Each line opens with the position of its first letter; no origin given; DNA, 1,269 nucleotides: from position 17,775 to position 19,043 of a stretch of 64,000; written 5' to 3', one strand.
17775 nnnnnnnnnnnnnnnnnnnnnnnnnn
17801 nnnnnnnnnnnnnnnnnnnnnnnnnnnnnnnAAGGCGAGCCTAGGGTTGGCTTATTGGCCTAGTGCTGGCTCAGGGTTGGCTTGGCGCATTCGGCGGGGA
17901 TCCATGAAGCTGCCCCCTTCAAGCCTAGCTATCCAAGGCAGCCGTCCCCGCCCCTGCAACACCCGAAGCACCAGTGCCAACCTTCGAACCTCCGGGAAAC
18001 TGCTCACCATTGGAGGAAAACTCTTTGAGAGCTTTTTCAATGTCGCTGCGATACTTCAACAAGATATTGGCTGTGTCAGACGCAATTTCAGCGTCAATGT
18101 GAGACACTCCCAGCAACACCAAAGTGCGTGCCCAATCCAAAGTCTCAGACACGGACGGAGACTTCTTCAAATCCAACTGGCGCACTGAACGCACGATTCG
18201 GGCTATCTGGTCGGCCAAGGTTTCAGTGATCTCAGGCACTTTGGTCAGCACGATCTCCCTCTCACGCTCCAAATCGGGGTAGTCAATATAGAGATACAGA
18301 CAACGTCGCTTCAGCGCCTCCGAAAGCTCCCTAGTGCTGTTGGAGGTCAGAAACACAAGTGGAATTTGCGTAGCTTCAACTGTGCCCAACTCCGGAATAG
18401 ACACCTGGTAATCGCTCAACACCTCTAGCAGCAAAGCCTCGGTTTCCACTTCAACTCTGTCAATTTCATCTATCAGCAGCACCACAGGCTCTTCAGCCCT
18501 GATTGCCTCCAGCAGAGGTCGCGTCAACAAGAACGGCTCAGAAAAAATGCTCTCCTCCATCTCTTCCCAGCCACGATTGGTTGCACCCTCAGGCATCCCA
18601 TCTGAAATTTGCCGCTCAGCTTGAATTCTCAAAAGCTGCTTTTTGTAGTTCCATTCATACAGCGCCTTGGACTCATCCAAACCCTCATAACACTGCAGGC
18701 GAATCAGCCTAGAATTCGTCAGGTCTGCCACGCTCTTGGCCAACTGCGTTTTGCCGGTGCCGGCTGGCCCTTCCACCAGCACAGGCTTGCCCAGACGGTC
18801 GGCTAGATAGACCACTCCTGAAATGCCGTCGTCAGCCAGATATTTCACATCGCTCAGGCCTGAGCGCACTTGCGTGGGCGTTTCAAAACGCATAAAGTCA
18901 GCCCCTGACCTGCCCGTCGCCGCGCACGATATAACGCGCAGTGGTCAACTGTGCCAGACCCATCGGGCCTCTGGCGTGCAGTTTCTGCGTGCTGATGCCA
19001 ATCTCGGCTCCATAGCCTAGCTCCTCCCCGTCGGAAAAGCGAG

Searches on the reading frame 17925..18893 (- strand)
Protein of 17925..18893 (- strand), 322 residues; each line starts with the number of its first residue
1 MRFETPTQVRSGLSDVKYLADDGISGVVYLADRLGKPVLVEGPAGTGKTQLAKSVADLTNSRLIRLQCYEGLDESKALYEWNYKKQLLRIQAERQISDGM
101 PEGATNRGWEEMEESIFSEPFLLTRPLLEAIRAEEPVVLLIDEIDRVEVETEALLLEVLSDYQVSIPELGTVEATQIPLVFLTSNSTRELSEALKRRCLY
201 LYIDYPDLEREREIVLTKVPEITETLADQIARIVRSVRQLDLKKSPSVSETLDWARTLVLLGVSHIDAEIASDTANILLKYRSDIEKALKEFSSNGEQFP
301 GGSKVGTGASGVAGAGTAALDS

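Call 3: search_protein_families(library=pfam, proteins=[window:17925-18893:-], max_evalue=0.1)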
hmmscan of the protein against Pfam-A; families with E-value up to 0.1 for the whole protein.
window:17925-18893:- (322 aa): 23 families
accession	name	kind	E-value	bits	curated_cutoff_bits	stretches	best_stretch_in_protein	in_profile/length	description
PF07728.20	AAA_5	-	9.5e-14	52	22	1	37-198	1-139/139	AAA domain (dynein-related subfamily)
PF00004.35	AAA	-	2.9e-12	47.6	21.2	1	38-198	1-123/131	ATPase family associated with various cellular activities (AAA)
PF07724.20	AAA_2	-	1e-07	32.6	27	1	127-196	67-135/166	AAA domain (Cdc48 subfamily)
PF13191.12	AAA_16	-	1.4e-07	32.6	32.6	1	36-160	25-157/167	AAA ATPase domain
PF07726.17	AAA_3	-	4.7e-07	30.2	27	1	138-185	65-111/131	ATPase family associated with various cellular activities (AAA)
PF13401.12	AAA_22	-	2.4e-06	28.3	27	1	37-158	7-107/130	AAA domain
PF01637.24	ATPase_2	-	3.4e-05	24.2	33.2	1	34-214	19-190/225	ATPase domain predominantly from Archaea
PF00158.32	Sigma54_activat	-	3.4e-05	24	20.2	0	36-60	23-47/168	Sigma-54 interaction domain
PF05496.18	RuvB_N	-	4.3e-05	23.8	27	1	134-166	83-115/159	Holliday junction DNA helicase RuvB P-loop domain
PF24883.2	NPHP3_N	-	0.00015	22.4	24.8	1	39-161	26-148/164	Nephrocystin 3, N-terminal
PF05729.18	NACHT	-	0.0011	19.3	26.7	1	37-59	2-24/167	NACHT domain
PF13238.12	AAA_18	-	0.0017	19.2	29.4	1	38-94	1-55/128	AAA domain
PF07693.20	KAP_NTPase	-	0.0026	17.5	20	0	133-159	149-175/293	KAP family P-loop domain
PF13173.12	AAA_14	-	0.0031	17.9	27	0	36-83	3-50/129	AAA domain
PF13245.12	AAA_19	-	0.011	16.3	25.1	0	36-60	12-36/134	AAA domain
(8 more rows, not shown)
